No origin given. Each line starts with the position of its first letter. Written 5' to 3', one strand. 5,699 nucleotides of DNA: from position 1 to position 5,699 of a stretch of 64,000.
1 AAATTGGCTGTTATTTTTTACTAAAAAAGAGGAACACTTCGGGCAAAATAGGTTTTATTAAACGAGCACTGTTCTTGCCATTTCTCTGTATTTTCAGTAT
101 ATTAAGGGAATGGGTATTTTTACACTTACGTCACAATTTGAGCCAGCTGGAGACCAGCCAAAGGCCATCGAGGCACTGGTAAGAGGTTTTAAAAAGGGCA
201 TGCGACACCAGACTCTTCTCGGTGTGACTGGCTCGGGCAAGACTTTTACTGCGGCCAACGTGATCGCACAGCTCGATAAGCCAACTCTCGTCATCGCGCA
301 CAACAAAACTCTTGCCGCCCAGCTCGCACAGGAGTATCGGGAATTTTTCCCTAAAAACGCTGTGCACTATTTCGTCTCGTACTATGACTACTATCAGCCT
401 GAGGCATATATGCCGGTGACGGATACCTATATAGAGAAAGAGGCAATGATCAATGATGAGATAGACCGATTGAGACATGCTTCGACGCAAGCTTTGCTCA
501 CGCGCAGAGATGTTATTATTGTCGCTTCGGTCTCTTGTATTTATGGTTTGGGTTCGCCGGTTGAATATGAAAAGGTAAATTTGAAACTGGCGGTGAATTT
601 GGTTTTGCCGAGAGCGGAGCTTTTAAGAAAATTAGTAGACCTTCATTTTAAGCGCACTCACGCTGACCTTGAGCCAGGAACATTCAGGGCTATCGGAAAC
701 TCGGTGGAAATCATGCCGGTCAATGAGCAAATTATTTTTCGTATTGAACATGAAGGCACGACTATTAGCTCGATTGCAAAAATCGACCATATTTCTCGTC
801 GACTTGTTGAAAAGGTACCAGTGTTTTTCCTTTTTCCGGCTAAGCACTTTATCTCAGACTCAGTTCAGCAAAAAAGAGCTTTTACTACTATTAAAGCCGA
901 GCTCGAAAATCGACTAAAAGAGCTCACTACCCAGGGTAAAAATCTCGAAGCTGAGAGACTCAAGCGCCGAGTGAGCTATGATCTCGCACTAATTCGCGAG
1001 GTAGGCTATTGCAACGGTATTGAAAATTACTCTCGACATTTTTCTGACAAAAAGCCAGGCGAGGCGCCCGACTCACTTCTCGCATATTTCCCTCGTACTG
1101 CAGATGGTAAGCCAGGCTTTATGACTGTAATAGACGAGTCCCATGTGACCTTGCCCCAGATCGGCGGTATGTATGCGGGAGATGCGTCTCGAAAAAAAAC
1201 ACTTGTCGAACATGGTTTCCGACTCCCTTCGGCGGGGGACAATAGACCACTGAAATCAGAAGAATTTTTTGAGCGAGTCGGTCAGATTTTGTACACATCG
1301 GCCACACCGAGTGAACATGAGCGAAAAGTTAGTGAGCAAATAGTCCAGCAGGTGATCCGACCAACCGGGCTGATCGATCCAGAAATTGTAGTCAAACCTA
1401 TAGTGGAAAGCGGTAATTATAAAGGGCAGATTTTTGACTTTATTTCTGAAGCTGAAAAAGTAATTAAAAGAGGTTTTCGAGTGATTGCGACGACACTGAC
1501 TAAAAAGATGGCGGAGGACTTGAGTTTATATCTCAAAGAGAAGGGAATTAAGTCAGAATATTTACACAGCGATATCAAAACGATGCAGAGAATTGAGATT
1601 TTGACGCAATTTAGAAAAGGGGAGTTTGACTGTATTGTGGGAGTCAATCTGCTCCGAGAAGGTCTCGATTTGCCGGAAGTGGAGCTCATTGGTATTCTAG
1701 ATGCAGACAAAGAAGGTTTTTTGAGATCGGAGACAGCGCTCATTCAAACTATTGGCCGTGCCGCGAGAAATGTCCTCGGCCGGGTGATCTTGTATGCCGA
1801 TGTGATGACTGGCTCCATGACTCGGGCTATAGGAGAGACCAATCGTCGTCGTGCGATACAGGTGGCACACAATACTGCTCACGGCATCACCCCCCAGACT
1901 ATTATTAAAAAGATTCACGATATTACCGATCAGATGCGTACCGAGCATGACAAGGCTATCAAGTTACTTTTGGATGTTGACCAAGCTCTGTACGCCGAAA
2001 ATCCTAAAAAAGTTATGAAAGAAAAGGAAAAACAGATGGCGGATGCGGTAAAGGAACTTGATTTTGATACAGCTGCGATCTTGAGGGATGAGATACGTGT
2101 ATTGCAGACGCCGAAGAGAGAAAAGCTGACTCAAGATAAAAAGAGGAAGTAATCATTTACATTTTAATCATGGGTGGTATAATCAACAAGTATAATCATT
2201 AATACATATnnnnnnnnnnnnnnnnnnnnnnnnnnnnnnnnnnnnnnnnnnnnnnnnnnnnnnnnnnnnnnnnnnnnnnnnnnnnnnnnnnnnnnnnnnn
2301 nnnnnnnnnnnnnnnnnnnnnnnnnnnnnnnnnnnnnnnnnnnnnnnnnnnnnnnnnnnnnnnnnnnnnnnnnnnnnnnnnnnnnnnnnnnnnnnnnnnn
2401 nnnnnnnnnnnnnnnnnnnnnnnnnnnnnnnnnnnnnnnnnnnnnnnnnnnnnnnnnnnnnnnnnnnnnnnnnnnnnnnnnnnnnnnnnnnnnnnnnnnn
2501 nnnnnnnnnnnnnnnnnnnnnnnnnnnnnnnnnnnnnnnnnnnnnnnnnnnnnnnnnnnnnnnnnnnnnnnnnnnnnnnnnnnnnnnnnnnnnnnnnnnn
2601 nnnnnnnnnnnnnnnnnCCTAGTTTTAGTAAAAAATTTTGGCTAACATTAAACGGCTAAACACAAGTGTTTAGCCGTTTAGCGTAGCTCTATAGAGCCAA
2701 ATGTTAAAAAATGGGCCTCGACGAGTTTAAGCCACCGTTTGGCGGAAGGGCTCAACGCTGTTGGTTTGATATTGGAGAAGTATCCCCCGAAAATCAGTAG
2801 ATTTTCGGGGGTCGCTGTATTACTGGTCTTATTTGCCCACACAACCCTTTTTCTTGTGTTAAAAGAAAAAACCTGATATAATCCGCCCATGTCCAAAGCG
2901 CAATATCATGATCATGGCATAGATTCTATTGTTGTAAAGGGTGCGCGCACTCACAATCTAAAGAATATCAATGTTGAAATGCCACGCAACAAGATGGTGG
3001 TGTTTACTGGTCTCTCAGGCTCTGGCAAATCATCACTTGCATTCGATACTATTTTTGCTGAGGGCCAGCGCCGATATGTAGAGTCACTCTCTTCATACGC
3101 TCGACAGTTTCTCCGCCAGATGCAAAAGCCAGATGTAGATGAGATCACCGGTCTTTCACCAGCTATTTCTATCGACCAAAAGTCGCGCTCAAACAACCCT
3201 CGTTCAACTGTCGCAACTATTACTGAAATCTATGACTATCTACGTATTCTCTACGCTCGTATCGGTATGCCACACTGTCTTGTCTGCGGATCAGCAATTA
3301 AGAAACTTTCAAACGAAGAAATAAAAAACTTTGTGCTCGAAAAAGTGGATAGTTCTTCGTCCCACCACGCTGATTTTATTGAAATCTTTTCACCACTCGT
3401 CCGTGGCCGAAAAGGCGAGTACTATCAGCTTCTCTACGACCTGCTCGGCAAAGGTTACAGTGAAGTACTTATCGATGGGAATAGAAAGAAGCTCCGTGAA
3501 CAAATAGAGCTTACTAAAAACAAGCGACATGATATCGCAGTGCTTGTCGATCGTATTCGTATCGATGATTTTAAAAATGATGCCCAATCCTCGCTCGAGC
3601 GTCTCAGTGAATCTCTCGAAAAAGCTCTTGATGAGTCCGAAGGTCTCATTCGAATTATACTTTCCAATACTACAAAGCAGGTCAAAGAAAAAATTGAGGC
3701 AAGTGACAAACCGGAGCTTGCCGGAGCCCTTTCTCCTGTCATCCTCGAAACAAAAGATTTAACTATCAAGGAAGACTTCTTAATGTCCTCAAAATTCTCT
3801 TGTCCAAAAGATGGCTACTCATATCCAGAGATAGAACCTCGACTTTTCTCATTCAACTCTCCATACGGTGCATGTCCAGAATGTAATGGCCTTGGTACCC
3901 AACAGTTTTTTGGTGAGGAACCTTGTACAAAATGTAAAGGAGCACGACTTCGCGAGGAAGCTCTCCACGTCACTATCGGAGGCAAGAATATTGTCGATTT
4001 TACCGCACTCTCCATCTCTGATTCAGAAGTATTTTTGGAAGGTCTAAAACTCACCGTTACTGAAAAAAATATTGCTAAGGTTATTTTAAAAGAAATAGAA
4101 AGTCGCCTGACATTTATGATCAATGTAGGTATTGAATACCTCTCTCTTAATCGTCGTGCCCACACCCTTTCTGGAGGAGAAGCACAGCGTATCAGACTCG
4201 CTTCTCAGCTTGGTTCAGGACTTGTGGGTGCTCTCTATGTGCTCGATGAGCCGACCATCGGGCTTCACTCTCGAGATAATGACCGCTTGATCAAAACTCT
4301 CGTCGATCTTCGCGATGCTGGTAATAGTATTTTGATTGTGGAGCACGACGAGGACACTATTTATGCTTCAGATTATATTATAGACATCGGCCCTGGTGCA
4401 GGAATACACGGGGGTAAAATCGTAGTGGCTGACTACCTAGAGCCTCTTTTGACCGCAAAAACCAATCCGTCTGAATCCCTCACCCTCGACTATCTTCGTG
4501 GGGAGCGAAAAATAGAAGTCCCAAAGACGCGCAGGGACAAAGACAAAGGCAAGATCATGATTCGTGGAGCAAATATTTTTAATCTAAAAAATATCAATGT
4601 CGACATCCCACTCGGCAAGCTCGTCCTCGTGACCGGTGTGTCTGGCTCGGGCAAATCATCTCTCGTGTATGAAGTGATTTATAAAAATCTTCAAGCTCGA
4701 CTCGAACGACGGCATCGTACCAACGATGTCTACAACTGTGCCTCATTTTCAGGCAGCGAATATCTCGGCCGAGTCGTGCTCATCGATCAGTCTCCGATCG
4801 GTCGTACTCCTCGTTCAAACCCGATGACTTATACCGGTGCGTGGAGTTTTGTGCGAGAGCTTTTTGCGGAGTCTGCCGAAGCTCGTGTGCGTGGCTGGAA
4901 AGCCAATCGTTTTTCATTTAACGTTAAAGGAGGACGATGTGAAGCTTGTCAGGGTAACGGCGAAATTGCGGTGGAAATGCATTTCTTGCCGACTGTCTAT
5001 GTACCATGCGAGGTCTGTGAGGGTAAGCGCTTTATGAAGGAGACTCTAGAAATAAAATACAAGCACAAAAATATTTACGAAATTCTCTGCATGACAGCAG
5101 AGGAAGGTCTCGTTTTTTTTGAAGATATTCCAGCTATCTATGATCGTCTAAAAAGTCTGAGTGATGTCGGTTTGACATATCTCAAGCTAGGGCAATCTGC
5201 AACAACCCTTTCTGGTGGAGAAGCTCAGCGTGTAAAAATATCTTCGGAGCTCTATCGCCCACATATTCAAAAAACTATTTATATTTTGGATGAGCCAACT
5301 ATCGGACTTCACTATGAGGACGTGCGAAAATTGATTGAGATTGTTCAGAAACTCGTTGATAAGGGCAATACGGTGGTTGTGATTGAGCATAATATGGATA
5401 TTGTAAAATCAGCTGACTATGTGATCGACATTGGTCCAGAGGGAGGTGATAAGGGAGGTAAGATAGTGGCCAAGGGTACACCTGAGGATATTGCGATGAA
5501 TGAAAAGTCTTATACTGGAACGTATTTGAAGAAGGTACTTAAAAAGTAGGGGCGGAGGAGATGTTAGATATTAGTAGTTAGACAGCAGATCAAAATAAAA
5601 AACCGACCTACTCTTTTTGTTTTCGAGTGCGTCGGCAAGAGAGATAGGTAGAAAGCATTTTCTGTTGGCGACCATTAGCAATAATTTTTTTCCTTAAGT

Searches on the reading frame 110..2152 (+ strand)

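Call 54: search_protein_families(library=pfam, proteins=[window:110-2152:+], max_evalue=0.0001)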
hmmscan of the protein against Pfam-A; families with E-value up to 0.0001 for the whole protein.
window:110-2152:+ (680 aa): 6 families
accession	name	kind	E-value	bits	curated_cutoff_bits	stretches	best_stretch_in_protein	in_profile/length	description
PF12344.14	UvrB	-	9.7e-22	77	27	1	561-602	1-42/43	Ultra-violet resistance protein B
PF00271.37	Helicase_C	-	5.1e-20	72.2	23.5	1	452-554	10-109/110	Helicase conserved C-terminal domain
PF17757.6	UvrB_inter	-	6.7e-20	71.5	22.9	1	158-247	1-91/91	UvrB interaction domain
PF04851.21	ResIII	-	1e-12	48.8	22.5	1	11-85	3-82/164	Type III restriction enzyme, res subunit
PF02151.25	UVR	-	6.8e-08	32.5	21.5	1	633-666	1-34/36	UvrB/uvrC motif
PF00270.35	DEAD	-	2.6e-05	24.5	26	0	16-86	4-77/167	DEAD/DEAH box helicase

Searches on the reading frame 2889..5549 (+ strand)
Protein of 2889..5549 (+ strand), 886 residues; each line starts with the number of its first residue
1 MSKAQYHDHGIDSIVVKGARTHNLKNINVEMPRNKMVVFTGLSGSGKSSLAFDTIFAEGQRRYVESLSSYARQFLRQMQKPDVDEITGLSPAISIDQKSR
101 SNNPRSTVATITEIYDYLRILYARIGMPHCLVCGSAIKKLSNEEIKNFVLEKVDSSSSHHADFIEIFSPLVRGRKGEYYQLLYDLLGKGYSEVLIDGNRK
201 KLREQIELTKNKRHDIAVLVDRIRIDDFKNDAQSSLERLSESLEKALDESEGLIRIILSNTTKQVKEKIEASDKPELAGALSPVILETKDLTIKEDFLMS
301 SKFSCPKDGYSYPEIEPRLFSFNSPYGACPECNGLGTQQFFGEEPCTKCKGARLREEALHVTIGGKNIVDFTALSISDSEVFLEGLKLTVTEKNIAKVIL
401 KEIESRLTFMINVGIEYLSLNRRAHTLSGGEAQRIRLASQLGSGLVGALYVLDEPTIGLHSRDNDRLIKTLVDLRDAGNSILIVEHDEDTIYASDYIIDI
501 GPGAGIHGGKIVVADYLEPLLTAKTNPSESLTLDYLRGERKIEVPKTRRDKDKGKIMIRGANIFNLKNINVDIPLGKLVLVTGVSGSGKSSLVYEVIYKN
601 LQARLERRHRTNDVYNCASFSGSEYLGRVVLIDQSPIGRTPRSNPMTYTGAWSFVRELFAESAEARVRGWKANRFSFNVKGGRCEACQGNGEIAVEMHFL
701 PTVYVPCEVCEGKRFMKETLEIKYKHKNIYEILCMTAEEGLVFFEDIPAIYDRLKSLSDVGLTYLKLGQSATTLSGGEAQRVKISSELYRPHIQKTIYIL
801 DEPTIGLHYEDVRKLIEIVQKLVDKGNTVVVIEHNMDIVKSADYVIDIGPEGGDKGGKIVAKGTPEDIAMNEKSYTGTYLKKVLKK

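Call 54: search_protein_families(library=pfam, proteins=[window:2889-5549:+], max_evalue=0.0001)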
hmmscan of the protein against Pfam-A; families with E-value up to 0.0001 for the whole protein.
window:2889-5549:+ (886 aa): 10 families
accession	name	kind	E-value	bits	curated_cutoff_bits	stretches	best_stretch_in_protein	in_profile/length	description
PF17760.6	UvrA_inter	-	2.8e-21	75.9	23.3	1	164-257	19-106/109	UvrA interaction domain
PF00005.33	ABC_tran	-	5e-21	76.2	25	0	750-804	85-136/137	ABC transporter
PF02463.25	SMC_N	-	3.4e-10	40.2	40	0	772-848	135-211/220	RecF/RecN/SMC N terminal domain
PF13191.12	AAA_16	-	1.6e-07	32.4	32.6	0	576-609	24-60/167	AAA ATPase domain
PF13555.12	AAA_29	-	4.3e-07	30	27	0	572-593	18-39/61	P-loop containing region of AAA domain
PF20703.3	nSTAND1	-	4.8e-07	30.2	27.1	0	577-603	34-60/379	Novel STAND NTPase 1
PF20720.3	nSTAND3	-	1.1e-06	28.9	27.2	0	21-53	4-36/155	Novel STAND NTPase 3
PF03193.22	RsgA_GTPase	-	2e-06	28.2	30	0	3-51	76-123/174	RsgA GTPase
PF00684.25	DnaJ_CXXCXGXG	-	8.2e-06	26.4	32.7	0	683-714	17-51/65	DnaJ central domain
PF01583.26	APS_kinase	-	8.1e-05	23.1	21.1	0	35-53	3-21/152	Adenylylsulphate kinase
